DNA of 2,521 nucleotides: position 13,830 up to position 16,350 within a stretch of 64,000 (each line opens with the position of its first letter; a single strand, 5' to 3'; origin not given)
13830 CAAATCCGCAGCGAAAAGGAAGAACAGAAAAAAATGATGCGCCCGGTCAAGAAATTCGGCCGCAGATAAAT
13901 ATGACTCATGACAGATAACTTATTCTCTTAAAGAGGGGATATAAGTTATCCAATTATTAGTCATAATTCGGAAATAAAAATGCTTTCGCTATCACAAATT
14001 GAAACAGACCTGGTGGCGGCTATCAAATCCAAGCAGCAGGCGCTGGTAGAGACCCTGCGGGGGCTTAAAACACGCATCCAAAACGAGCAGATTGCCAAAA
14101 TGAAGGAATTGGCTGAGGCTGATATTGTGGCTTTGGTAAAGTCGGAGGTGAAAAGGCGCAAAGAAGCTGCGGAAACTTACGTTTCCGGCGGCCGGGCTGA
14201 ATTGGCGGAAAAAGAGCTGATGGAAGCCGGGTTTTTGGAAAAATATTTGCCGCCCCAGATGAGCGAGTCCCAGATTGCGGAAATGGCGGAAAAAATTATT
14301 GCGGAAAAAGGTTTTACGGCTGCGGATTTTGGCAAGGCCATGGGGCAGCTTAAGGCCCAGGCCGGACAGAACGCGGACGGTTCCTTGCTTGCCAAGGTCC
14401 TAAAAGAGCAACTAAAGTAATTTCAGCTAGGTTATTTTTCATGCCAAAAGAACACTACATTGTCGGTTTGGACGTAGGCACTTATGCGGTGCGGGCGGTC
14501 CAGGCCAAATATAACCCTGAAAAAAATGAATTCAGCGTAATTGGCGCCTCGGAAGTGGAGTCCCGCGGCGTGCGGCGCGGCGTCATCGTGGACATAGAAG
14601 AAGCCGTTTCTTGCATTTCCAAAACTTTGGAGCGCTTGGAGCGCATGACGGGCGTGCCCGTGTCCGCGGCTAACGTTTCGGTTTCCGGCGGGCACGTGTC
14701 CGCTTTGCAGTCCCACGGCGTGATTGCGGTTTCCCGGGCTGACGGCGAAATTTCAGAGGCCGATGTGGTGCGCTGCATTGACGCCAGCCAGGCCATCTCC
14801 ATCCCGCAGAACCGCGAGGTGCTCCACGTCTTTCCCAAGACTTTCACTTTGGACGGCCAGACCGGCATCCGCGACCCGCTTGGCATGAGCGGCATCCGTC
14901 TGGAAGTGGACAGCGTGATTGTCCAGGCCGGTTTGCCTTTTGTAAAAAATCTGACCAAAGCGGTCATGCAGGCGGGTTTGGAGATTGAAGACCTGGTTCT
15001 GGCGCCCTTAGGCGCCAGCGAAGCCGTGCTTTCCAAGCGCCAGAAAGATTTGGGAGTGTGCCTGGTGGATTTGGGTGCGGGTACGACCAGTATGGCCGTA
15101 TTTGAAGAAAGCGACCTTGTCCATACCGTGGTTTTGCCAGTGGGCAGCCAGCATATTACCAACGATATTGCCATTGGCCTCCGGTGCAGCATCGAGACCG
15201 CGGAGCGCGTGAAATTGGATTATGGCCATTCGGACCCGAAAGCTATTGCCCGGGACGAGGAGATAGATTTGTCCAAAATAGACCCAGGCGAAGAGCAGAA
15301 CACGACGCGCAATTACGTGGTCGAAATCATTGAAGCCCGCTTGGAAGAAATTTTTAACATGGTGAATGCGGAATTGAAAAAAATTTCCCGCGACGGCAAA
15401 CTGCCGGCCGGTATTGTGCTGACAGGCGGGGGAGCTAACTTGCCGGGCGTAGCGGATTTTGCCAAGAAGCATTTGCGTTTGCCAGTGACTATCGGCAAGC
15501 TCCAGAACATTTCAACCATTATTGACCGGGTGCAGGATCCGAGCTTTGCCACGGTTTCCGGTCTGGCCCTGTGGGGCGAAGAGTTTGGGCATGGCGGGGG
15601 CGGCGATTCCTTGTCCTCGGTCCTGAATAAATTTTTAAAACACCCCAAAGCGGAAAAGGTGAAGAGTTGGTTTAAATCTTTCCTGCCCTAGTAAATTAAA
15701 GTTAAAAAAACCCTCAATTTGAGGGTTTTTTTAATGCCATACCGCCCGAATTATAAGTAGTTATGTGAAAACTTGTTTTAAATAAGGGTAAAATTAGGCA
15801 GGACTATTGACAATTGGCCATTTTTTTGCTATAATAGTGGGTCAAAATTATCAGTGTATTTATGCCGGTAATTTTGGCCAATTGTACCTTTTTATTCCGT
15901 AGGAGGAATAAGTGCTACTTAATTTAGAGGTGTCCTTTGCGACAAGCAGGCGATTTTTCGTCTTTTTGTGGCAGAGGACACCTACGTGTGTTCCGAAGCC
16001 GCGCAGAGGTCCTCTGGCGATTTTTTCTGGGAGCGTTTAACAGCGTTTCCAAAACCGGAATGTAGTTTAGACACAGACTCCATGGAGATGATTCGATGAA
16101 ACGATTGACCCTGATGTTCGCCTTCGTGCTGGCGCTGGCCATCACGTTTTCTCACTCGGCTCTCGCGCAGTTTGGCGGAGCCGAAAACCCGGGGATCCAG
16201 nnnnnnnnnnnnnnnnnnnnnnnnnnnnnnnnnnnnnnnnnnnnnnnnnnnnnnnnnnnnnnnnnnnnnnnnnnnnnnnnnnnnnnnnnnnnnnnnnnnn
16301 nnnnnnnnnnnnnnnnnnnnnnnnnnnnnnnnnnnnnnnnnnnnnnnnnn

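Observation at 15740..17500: GC-rich proline-repeat membrane protein gene with consensus promoter, 260-nt structured leader and SD-preceded uORF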

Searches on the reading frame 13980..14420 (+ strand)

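Call 7: search_protein_families(library=pfam, proteins=[window:13980-14420:+], max_evalue=0.01)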
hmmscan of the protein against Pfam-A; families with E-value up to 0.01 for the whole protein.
window:13980-14420:+ (146 aa): 2 families
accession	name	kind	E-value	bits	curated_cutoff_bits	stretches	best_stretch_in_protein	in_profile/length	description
PF09424.15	YqeY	-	1.7e-33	116.2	27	1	5-145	2-143/143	Yqey-like protein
PF08463.15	EcoEI_R_C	-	0.001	19.6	24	0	67-143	3-77/163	EcoEI R protein C-terminal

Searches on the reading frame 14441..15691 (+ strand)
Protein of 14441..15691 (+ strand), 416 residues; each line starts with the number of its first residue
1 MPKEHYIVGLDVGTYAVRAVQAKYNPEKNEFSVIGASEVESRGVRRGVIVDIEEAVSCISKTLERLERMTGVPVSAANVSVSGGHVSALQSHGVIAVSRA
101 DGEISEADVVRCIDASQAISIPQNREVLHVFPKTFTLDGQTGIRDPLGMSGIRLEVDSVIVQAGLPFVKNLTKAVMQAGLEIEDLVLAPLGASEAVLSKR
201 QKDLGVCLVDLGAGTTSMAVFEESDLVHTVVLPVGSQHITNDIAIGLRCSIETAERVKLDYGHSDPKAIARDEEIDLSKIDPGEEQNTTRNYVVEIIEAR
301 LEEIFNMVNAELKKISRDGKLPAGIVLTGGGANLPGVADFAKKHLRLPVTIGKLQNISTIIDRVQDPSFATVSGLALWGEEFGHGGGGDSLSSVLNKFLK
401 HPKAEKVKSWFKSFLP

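Call 7: search_protein_families(library=pfam, proteins=[window:14441-15691:+], max_evalue=0.01)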
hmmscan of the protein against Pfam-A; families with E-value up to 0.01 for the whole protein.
window:14441-15691:+ (416 aa): 6 families
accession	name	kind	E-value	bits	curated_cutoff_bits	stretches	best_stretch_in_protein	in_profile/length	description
PF14450.12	FtsA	-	2.7e-34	118.7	31.8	1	207-374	1-127/127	Cell division protein FtsA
PF02491.25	SHS2_FTSA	-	6e-27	94.2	25.4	1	83-161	1-78/79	SHS2 domain inserted in FTSA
PF06723.19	MreB_Mbl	-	1.5e-12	47.5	27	1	182-353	127-305/327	MreB/Mbl protein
PF11104.14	PilM_2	-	6.4e-11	42.2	27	1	195-260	171-236/340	Type IV pilus assembly protein PilM;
PF06277.17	EutA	-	5.2e-06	26.1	27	1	175-253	116-192/475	Ethanolamine utilisation protein EutA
PF25216.1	Volactin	-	6.3e-05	23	35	1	205-352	170-301/321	Volactin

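Call 16: find_related_loci(query=window:14441-15691:+, collection=genome_contigs, flank=10000)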
Query window:14441-15691:+ (416 aa) in genome_contigs; peptide patterns used: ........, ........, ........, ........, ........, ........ (x = any residue, [..] = any of these).
126 stretches matched a pattern; 39 encode a relative of the query (tblastn E <= 1e-3); 39 distinct loci.
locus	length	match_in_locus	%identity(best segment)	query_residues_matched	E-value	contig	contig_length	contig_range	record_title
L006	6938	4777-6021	91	1-416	0e+0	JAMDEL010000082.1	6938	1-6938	MAG: Patescibacteria group bacterium isolate FK_Sedi_B_Bin.102 NODE_47804_length_6938_cov_1.35355, whole genome shotgun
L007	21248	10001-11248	73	1-416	0e+0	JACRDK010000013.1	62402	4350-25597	MAG: Candidatus Doudnabacteria bacterium isolate NC_groundwater_1670_Pr3_B-0.1um_42_13 SR-2_scaffold_141_1470066, whole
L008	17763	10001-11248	73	1-416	0e+0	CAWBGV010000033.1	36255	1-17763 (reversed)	MAG: Candidatus Doudnabacteria bacterium isolate MFD04780.bin.2.152 genome assembly, contig: contig_53131, whole genome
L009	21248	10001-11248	74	1-416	0e+0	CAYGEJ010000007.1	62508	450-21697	MAG TPA_asm: uncultured Candidatus Saccharibacteria bacterium isolate ERP113451_co1_281 genome assembly, contig: NODE_32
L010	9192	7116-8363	72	1-416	0e+0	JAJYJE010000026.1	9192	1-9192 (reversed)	MAG: bacterium isolate DBS2-1.bin146 NODE_14764_length_9192_cov_1.168671, whole genome shotgun sequence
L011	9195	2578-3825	73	1-416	0e+0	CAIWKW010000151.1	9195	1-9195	MAG: Candidatus Doudnabacteria bacterium isolate AlinenLipids_bin-7426 genome assembly, contig: bin-7426:151/227, whole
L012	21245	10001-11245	72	1-416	0e+0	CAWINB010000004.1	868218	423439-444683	MAG: Candidatus Doudnabacteria bacterium isolate MFD04434.bin.1.36 genome assembly, contig: contig_4859, whole genome sh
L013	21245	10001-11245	73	1-416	0e+0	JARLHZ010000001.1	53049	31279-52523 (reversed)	MAG: Candidatus Doudnabacteria bacterium isolate MAG_CO250 MetaCoAG_Bin_250_Oxic_k141_102483, whole genome shotgun seque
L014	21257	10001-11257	72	1-416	0e+0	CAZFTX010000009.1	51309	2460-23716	MAG TPA_asm: uncultured Candidatus Saccharibacteria bacterium isolate SRP342105_co1_257 genome assembly, contig: NODE_81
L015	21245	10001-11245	72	1-416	0e+0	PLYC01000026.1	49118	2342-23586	MAG: Candidatus Doudnabacteria bacterium isolate palsa_1336 73.20120700_P3D.308_contig_11075, whole genome shotgun seque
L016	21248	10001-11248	72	1-416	0e+0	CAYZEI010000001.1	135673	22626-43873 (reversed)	MAG TPA_asm: uncultured Candidatus Saccharibacteria bacterium isolate SRP278252_co1_767 genome assembly, contig: NODE_11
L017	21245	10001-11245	72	1-416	0e+0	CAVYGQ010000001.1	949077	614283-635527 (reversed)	MAG: Candidatus Doudnabacteria bacterium isolate MFD03726.bin.1.74 genome assembly, contig: contig_17402, whole genome s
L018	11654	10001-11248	71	1-416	0e+0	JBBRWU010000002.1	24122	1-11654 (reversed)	MAG: Candidatus Doudnabacteria bacterium isolate La4_metabat2.076 La4_metabat2.076_K_318745_L_24122_cov_13.5675, whole g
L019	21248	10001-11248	72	1-416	0e+0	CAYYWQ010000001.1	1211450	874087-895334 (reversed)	MAG TPA_asm: uncultured Candidatus Saccharibacteria bacterium isolate SRP292972_co1_95 genome assembly, contig: NODE_2_l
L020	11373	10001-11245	72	1-416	0e+0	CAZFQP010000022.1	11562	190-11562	MAG TPA_asm: uncultured Candidatus Saccharibacteria bacterium isolate SRP278252_co1_731 genome assembly, contig: NODE_10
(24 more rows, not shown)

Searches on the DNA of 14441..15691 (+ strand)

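Call 72: search_rna_families(sources=[L013, L015, L027, L046, L019, L012], threshold=gathering)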
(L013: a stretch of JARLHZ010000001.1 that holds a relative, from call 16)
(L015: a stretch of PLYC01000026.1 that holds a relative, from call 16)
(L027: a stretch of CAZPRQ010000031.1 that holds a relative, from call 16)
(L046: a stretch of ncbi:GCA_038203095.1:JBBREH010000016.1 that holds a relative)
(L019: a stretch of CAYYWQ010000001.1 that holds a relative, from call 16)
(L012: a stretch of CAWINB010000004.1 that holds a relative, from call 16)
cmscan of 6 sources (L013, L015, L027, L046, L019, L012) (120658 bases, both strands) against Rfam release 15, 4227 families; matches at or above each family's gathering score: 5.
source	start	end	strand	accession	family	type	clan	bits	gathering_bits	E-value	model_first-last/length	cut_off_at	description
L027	6353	6424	+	RF00005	tRNA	Gene; tRNA;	CL00001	73.2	29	7.8e-14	1-71/71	no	tRNA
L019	6204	6277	+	RF00005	tRNA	Gene; tRNA;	CL00001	72.9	29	9.3e-14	1-71/71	no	tRNA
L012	1896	1969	+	RF00005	tRNA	Gene; tRNA;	CL00001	70.6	29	4.1e-13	1-71/71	no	tRNA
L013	6122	6195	+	RF00005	tRNA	Gene; tRNA;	CL00001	68.1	29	1.9e-12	1-71/71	no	tRNA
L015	3186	3257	+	RF00005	tRNA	Gene; tRNA;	CL00001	52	29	5.4e-08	1-71/71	no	tRNA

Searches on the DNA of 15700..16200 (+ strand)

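Call 24: search_rna_families(source=window, start=15700, end=16200, threshold=evalue, max_evalue=10)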
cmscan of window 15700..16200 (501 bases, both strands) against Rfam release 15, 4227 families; matches with E-value up to 10: 14.
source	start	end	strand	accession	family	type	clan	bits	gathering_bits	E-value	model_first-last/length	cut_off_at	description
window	15700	15780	+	RF01770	rimP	Cis-reg; leader;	-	25.3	47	0.063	26-102/102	5'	Gammaprotebacteria rimP leader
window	15700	15736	+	RF04225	MIR7502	Gene; miRNA;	-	23.6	71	2.4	1-143/143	no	MIR7502 microRNA precursor family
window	15701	15767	-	RF01859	Phe_leader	Cis-reg; leader;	-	22.9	55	0.17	1-125/125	no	Phenylalanine leader peptide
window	15700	15735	+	RF01859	Phe_leader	Cis-reg; leader;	-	22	55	0.27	89-125/125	5'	Phenylalanine leader peptide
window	15700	15736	-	RF04225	MIR7502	Gene; miRNA;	-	21.9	71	4.7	1-143/143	no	MIR7502 microRNA precursor family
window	15882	15961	-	RF01694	Bacteroides-1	Gene; sRNA;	-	20.7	43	0.4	1-82/82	no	Bacteroides-1 RNA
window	15701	15793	-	RF00506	Thr_leader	Cis-reg; leader;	-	20.6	55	0.17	1-118/118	no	Threonine operon leader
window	15700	15742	+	RF02362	Yfr10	Gene; sRNA;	-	19.6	43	2.3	29-78/78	5'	Cyanobacterial functional RNA 10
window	15704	15797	+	RF02900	AaHKsRNA82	Gene; sRNA;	-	19.4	51.4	2.5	1-81/81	no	Aggregatibacter sRNA 82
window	15928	15983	+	RF03366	mir-3122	Gene; miRNA;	-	19.2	92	0.84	1-73/73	no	mir-3122 microRNA precursor family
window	15790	15862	-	RF01160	sn2841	Gene; snRNA; snoRNA; CD-box;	-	16.9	45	1.1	1-72/72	no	Small nucleolar RNA sn2841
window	15930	15981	-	RF04286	mir-513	Gene; miRNA;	CL00136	16.3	72.1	1.8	1-82/82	no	mir-513 microRNA precursor family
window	15771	15949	-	RF03532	SQ2397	Cis-reg;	-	16.2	100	2.1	1-243/243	no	Cis-regulator of HTH transcription factor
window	15789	15926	+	RF04128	MIR8562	Gene; miRNA;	-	15.2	211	2.5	46-197/242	no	MIR8562 microRNA precursor family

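Call 76: build_rna_model(alignment_id=A6, structure=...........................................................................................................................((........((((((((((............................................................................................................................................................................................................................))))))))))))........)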
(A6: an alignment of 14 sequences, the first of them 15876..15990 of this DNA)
Model R1 built from alignment A6 (14 sequences, 383 columns); structure: as given.
model positions 128; base pairs 12; branch points 0; effective number of sequences 6.77; information 0.59 bits per position. Calibrated on 0.2 Mb of random sequence (short: E-values are rough).
structure used (alignment columns):
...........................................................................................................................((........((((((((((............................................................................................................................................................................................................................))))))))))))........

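Call 77: search_with_rna_model(model_id=R1, sources=[window, L001, L006, L007, L008, L009, L010, L011, L012, L013, L014, L015, L016, L017, L018, L019, L020, L021, L022, L023, L024, L025, L026, L027, L028, L029, L030, L031, L032, L033, L034, L035, L036, L037, L038, L039, L040, L042, L046, L047, L048], max_evalue=1)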
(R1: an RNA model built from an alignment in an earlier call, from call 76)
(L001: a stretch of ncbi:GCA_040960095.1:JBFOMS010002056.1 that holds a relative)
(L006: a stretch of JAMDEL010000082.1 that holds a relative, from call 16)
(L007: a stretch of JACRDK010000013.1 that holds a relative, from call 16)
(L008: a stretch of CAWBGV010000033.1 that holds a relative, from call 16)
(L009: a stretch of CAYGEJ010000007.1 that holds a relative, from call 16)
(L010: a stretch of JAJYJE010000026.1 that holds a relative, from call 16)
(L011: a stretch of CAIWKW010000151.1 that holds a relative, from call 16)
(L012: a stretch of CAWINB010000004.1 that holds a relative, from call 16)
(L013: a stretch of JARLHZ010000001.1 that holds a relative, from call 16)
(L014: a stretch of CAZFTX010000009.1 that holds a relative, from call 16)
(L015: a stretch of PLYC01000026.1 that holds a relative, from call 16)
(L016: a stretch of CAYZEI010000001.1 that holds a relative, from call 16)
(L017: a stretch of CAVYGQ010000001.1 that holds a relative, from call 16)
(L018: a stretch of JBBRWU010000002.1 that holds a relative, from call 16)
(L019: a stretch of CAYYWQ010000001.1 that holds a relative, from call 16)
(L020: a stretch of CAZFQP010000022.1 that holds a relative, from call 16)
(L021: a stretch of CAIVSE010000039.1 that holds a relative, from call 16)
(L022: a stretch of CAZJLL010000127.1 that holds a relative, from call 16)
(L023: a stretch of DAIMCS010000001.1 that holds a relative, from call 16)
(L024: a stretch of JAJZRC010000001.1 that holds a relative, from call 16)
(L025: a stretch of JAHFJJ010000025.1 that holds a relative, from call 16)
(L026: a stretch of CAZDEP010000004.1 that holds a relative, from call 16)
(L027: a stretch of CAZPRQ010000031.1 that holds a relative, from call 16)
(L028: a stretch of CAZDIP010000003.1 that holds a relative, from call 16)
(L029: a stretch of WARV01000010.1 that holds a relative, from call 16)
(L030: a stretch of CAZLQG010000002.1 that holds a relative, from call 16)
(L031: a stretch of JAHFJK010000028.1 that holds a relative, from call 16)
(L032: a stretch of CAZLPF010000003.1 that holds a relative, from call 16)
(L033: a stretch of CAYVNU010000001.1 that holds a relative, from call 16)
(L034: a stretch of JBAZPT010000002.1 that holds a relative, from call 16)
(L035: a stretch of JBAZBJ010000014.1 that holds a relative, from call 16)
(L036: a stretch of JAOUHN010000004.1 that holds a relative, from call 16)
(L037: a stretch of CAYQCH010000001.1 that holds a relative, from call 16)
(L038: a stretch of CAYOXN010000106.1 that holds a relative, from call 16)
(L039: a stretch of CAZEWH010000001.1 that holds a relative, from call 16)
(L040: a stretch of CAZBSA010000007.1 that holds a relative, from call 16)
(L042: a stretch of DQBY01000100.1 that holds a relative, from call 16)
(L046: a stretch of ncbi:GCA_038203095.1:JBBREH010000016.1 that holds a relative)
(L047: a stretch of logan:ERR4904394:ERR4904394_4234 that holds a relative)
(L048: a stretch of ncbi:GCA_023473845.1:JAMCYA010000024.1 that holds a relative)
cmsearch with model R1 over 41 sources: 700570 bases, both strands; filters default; matches with E-value up to 1: 23.
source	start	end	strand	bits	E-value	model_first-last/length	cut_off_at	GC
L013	12947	13066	+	103.9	5.9e-17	1-128/128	no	0.35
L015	11776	11893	+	97.9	8.5e-16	1-128/128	no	0.36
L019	16926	17054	+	93.6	5.5e-15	1-128/128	no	0.38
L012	18305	18433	+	85.1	2.4e-13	1-128/128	no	0.31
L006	6300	6413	+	84.7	2.9e-13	1-128/128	no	0.4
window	15876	15990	+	84.4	3.3e-13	1-128/128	no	0.44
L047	2072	2225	+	81.7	1.1e-12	1-128/128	no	0.34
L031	11750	11884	+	81.6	1.1e-12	1-128/128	no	0.35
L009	14310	14568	+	79.4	3e-12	1-128/128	no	0.35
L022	10707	10877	+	77.1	8.2e-12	1-128/128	no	0.42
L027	11887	12175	+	72.3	6.8e-11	1-128/128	no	0.38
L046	8077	8250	+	67.7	5.2e-10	1-128/128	no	0.4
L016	12804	12992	+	55.6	1.1e-07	1-128/128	no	0.37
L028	15396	15610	+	46.7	5.8e-06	1-128/128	no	0.36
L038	3643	3841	+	39.9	0.00011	1-91/128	3'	0.42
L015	11828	11885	-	28.9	0.015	63-121/128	no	0.41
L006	6345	6408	-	26.6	0.041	60-128/128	no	0.42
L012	18354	18425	-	26.2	0.05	63-127/128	no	0.32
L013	13000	13058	-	26.1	0.052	63-121/128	no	0.36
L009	14417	14560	-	24.1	0.13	63-122/128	no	0.39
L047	2162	2213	-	22.2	0.29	67-116/128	no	0.35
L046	8126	8242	-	21.4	0.42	63-125/128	no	0.39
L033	13402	13557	+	21.1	0.48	1-128/128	no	0.37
